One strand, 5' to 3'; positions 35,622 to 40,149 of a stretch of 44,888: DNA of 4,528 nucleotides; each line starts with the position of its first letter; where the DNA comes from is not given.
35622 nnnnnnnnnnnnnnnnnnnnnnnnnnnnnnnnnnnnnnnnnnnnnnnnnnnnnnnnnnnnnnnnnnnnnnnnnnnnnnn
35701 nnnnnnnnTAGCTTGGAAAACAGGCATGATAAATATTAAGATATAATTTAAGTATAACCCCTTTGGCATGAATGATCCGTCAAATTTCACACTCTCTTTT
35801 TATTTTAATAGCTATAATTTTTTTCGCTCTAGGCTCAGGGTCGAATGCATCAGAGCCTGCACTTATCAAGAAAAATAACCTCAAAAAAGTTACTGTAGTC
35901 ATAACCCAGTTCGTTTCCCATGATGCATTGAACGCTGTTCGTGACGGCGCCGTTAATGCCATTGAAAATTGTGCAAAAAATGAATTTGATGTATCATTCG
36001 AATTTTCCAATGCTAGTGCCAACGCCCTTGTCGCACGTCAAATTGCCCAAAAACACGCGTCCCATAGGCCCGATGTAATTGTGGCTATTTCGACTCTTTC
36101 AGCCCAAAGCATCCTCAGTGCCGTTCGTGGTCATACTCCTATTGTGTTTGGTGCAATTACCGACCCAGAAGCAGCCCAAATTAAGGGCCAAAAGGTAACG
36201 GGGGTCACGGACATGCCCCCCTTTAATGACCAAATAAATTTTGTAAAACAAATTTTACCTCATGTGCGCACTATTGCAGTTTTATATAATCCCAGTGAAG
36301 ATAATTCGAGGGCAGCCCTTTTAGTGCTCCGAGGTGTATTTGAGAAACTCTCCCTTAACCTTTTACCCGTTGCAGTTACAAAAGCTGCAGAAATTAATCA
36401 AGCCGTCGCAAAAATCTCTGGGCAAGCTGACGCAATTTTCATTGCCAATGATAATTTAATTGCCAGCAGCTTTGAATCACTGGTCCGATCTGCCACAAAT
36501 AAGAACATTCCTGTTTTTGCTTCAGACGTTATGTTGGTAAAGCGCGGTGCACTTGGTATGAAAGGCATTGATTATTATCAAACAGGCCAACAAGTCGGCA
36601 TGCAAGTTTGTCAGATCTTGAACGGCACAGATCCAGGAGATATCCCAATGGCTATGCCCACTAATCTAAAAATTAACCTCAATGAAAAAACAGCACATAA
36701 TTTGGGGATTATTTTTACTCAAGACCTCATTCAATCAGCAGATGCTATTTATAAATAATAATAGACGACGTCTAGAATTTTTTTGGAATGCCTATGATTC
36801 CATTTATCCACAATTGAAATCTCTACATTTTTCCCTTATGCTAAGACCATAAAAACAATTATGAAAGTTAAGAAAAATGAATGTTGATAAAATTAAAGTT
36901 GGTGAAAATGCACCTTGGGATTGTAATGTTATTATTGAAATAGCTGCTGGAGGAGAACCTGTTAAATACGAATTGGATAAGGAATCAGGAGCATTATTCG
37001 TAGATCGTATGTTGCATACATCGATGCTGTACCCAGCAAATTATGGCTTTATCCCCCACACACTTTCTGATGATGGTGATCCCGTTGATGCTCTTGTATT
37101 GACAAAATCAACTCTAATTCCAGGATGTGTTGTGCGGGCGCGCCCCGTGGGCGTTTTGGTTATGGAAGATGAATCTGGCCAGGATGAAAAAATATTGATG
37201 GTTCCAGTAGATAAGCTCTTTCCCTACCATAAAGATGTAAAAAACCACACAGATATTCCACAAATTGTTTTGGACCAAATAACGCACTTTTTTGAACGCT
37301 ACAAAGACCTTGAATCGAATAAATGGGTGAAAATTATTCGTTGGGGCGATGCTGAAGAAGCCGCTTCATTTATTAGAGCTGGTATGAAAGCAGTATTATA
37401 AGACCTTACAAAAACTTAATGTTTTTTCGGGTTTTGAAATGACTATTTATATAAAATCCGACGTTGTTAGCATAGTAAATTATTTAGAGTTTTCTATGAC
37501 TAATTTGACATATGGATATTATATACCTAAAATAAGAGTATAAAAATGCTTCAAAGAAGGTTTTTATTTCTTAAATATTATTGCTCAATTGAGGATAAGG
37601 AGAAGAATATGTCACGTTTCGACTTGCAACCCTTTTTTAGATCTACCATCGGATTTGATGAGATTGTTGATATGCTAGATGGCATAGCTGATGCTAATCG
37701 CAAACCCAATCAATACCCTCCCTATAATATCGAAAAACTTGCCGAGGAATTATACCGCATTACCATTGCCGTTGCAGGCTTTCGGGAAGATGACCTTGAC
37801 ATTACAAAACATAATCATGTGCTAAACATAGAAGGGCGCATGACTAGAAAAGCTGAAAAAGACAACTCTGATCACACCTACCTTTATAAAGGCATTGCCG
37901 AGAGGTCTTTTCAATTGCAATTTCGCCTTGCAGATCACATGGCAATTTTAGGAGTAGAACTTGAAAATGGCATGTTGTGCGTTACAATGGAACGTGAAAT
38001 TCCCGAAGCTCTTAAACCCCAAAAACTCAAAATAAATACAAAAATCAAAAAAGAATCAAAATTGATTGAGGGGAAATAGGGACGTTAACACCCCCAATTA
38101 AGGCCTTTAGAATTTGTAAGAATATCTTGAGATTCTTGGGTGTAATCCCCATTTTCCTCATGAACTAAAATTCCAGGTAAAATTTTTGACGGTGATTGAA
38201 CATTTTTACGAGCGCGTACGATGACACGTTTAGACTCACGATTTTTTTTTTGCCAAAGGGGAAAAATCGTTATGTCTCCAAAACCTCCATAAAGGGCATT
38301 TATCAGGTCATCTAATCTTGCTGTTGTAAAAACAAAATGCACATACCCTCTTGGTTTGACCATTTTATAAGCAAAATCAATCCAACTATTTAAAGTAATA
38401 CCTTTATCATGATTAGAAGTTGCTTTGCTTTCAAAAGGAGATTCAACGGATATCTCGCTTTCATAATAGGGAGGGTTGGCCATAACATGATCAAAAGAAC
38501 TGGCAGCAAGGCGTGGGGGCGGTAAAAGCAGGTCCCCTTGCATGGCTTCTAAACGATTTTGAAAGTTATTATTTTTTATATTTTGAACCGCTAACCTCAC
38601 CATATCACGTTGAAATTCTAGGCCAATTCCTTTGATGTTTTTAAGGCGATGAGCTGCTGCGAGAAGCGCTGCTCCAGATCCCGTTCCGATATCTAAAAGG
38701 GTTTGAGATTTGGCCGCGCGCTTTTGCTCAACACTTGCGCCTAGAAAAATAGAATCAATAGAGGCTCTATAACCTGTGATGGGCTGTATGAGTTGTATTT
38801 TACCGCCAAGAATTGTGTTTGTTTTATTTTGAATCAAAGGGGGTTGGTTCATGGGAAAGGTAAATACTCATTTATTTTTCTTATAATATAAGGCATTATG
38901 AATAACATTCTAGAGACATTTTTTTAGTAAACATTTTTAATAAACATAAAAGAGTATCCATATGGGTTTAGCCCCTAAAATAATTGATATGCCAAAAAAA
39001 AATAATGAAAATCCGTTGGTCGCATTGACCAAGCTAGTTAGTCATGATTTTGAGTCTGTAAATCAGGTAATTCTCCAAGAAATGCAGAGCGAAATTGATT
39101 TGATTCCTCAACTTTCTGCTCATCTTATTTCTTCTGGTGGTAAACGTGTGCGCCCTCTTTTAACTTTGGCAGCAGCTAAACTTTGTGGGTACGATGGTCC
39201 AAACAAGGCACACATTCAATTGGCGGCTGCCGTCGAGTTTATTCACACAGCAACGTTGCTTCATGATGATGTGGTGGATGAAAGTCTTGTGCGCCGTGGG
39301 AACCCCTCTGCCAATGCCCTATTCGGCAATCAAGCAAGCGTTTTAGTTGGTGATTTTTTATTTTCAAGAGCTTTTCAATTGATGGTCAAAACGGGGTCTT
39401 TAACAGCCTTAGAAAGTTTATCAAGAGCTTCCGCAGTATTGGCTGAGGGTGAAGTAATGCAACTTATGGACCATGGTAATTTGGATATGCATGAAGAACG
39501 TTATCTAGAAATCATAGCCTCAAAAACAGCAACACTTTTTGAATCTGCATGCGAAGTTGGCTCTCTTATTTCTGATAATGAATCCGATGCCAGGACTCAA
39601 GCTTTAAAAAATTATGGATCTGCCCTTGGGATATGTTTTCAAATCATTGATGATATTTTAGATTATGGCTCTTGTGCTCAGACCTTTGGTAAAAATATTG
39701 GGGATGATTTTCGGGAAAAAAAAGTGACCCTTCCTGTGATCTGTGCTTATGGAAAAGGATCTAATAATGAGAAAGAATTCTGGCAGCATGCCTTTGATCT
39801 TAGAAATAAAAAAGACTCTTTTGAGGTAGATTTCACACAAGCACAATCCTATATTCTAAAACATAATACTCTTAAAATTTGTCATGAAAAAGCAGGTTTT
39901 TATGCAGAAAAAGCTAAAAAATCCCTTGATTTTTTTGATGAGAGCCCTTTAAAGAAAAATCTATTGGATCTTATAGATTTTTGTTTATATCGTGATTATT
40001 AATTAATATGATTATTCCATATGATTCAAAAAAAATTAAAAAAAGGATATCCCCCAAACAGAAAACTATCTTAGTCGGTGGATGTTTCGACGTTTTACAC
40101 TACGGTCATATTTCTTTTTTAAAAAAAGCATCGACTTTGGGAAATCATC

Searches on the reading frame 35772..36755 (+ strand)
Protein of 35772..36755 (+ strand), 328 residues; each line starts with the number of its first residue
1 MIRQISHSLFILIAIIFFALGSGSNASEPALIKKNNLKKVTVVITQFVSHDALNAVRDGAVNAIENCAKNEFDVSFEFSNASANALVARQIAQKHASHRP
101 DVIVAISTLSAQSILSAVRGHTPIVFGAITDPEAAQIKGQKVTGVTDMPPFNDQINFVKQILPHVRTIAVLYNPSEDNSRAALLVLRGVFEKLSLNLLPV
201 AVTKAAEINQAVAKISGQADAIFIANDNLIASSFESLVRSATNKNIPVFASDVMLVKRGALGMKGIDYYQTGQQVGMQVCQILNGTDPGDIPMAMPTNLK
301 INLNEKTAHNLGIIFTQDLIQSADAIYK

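Call 24: search_protein_families(library=ncbifam, proteins=[window:35772-36755:+], max_evalue=0.00001)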
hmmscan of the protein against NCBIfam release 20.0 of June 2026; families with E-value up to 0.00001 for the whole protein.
window:35772-36755:+ (328 aa): 1 family
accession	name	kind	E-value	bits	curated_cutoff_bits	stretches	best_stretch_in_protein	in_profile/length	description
NF041285.1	ABC_SBP_TrpX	equivalog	4.7e-65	219.8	390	1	10-323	4-321/322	tryptophan ABC transporter substrate-binding protein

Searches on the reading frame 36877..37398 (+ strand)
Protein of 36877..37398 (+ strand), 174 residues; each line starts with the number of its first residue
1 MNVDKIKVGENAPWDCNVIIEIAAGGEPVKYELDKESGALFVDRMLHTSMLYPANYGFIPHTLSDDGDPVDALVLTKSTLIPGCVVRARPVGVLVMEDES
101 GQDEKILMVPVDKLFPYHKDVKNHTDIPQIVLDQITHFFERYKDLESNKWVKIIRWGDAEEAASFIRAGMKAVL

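Call 24: search_protein_families(library=ncbifam, proteins=[window:36877-37398:+], max_evalue=0.00001)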
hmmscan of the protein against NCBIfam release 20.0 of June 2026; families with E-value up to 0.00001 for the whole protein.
window:36877-37398:+ (174 aa): 3 families
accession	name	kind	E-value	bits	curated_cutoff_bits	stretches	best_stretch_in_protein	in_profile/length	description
NF002317.0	PRK01250.1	equivalog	2.7e-79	265.1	200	1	1-171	1-171/176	inorganic diphosphatase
NF002578.0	PRK02230.1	equivalog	3.1e-34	118.1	246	1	17-163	7-150/185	inorganic pyrophosphatase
NF001886.0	PRK00642.1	equivalog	4.3e-28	98.3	247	1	6-171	16-199/208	inorganic pyrophosphatase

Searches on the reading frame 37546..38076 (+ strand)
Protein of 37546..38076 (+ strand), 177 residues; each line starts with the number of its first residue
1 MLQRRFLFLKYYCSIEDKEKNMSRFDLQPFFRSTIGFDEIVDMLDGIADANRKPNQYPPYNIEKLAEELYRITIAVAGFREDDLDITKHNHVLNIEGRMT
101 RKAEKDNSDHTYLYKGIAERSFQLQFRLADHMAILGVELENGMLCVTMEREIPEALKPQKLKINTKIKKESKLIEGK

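Call 54: search_protein_families(library=pfam, proteins=[window:37546-38076:+], max_evalue=0.000001)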
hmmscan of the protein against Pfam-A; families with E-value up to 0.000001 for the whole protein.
window:37546-38076:+ (177 aa): 1 family
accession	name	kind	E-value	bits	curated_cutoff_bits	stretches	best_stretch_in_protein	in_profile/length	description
PF00011.27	HSP20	-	3.5e-14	53.2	20.8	1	66-163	5-101/102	Hsp20/alpha crystallin family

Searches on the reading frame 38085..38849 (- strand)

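Call 54: search_protein_families(library=pfam, proteins=[window:38085-38849:-], max_evalue=0.000001)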
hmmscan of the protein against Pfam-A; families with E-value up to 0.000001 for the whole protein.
window:38085-38849:- (254 aa): 5 families
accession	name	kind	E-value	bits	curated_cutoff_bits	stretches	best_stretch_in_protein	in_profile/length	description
PF13847.12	Methyltransf_31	-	4.5e-09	36.6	27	1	47-125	3-81/145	Methyltransferase domain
PF13649.12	Methyltransf_25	-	9.7e-08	33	27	1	52-124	2-70/97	Methyltransferase domain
PF06325.19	PrmA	-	1.4e-07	31.7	22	0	45-125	159-233/296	Ribosomal protein L11 methyltransferase (PrmA)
PF05175.20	MTS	-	2.5e-07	30.9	23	1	43-131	30-111/170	Methyltransferase small domain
PF02384.22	N6_Mtase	-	6.4e-07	29.4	20.4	1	47-175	46-184/311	N-6 DNA Methylase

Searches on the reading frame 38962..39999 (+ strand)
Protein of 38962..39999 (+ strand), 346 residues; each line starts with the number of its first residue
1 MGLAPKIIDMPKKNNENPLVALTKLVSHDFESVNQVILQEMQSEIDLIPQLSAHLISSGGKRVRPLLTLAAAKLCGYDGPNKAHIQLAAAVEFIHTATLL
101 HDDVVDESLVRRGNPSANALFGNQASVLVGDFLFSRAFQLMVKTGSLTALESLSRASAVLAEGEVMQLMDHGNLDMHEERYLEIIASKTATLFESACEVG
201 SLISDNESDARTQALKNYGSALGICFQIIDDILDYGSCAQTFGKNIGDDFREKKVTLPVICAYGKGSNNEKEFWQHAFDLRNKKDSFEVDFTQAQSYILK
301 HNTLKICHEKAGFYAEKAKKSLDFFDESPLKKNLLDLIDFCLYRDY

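Call 54: search_protein_families(library=pfam, proteins=[window:38962-39999:+], max_evalue=0.000001)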
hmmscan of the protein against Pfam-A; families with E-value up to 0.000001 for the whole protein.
window:38962-39999:+ (346 aa): 1 family
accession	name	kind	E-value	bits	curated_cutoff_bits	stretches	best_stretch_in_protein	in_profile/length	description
PF00348.22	polyprenyl_synt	-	3.3e-73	246.4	27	1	48-285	4-240/251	Polyprenyl synthetase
